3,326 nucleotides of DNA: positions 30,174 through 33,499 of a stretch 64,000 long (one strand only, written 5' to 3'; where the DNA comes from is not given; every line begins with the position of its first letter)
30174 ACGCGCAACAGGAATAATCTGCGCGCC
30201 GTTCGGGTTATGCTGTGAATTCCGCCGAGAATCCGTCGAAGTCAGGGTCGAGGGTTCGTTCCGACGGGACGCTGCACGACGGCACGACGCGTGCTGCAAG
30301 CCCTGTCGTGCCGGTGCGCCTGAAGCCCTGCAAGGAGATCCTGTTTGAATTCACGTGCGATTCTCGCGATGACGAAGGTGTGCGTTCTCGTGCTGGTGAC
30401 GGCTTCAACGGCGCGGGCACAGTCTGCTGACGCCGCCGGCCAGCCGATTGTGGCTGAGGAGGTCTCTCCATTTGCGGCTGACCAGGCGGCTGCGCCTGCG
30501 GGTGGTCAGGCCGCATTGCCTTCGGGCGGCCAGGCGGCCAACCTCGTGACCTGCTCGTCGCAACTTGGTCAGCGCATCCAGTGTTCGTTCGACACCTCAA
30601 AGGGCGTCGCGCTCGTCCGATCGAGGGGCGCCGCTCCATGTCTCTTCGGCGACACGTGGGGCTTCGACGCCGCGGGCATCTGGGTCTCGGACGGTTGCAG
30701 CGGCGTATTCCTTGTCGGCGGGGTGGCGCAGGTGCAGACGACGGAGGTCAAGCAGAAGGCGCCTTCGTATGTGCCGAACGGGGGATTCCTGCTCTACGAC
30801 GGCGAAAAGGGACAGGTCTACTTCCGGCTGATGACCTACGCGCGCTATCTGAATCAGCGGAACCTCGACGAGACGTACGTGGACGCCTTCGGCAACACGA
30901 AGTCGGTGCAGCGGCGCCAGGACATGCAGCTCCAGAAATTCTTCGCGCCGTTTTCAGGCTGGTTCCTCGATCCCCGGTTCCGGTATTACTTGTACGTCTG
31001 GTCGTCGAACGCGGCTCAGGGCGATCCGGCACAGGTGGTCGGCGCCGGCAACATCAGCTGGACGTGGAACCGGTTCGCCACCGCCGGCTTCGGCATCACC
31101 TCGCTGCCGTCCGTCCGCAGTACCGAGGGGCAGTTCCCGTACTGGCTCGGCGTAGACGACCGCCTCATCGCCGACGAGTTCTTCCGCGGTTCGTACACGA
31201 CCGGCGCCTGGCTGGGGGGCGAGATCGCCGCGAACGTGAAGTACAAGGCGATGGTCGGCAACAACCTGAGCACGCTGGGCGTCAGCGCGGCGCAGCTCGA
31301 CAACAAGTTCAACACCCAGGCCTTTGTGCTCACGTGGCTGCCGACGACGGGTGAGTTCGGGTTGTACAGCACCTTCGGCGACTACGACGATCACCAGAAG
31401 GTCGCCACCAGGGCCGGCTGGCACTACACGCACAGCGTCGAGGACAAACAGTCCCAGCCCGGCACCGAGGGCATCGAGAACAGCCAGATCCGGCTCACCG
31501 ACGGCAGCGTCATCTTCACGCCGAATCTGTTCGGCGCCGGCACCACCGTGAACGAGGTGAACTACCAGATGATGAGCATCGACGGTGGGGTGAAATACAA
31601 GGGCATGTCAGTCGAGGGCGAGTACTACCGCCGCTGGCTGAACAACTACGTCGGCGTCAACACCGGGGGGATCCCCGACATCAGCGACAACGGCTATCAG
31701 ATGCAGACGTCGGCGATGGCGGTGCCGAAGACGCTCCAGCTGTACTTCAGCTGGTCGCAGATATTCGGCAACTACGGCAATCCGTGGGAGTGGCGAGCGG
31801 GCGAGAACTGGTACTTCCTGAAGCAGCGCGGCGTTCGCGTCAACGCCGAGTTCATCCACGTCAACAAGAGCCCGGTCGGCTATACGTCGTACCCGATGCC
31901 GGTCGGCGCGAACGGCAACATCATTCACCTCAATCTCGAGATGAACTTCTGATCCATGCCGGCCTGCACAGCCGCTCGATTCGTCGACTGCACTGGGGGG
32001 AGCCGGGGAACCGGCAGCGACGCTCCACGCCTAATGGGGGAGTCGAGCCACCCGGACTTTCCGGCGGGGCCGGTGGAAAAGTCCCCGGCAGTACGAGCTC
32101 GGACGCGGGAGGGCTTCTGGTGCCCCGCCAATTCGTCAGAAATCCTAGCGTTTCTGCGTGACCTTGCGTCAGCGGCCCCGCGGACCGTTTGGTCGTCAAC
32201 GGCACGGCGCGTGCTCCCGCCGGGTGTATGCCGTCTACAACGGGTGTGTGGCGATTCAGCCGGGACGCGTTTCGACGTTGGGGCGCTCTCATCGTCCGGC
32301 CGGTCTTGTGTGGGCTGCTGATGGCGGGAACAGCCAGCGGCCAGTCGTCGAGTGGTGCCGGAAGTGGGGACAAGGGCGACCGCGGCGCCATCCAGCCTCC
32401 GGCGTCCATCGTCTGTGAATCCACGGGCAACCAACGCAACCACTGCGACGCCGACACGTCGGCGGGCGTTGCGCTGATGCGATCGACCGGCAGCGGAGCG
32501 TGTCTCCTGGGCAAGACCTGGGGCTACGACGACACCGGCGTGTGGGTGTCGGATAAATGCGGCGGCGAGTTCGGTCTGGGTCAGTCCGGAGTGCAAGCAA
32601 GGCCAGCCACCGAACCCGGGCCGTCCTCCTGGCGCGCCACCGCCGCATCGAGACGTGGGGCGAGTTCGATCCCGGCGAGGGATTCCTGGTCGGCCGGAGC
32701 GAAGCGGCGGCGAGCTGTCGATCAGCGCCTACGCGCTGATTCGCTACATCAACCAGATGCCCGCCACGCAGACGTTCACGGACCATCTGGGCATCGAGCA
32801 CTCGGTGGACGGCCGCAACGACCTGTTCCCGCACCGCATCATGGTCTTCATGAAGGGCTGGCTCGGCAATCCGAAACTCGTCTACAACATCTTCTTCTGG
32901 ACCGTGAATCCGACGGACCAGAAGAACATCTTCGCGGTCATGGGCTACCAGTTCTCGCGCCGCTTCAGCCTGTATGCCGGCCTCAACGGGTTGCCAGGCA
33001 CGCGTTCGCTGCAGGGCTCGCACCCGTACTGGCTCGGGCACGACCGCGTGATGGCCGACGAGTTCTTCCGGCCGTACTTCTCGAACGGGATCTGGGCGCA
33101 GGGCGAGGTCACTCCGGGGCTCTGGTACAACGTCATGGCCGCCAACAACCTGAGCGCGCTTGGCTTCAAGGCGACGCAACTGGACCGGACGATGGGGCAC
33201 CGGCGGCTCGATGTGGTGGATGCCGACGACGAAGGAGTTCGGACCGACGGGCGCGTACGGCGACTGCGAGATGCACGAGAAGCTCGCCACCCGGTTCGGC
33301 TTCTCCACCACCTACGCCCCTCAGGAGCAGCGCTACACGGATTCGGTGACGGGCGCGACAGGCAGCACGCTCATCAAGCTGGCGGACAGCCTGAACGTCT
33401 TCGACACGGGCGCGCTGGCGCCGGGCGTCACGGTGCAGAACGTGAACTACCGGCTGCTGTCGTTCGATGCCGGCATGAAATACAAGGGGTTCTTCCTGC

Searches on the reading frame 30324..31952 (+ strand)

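Call 57: search_protein_families(library=pfam, proteins=[window:30324-31952:+], max_evalue=0.00001)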
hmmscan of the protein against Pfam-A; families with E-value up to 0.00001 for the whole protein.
window:30324-31952:+ (542 aa): 1 family
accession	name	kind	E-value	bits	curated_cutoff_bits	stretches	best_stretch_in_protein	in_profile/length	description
PF11218.13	DUF3011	-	7.5e-11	42.8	25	1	75-139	2-66/197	Protein of unknown function (DUF3011)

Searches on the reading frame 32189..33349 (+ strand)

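Call 57: search_protein_families(library=pfam, proteins=[window:32189-33349:+], max_evalue=0.00001)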
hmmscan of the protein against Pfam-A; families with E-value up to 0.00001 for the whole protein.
window:32189-33349:+ (386 aa): 1 family
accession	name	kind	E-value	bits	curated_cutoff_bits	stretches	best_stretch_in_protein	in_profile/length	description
PF11218.13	DUF3011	-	9.7e-12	45.7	25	1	74-134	2-62/197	Protein of unknown function (DUF3011)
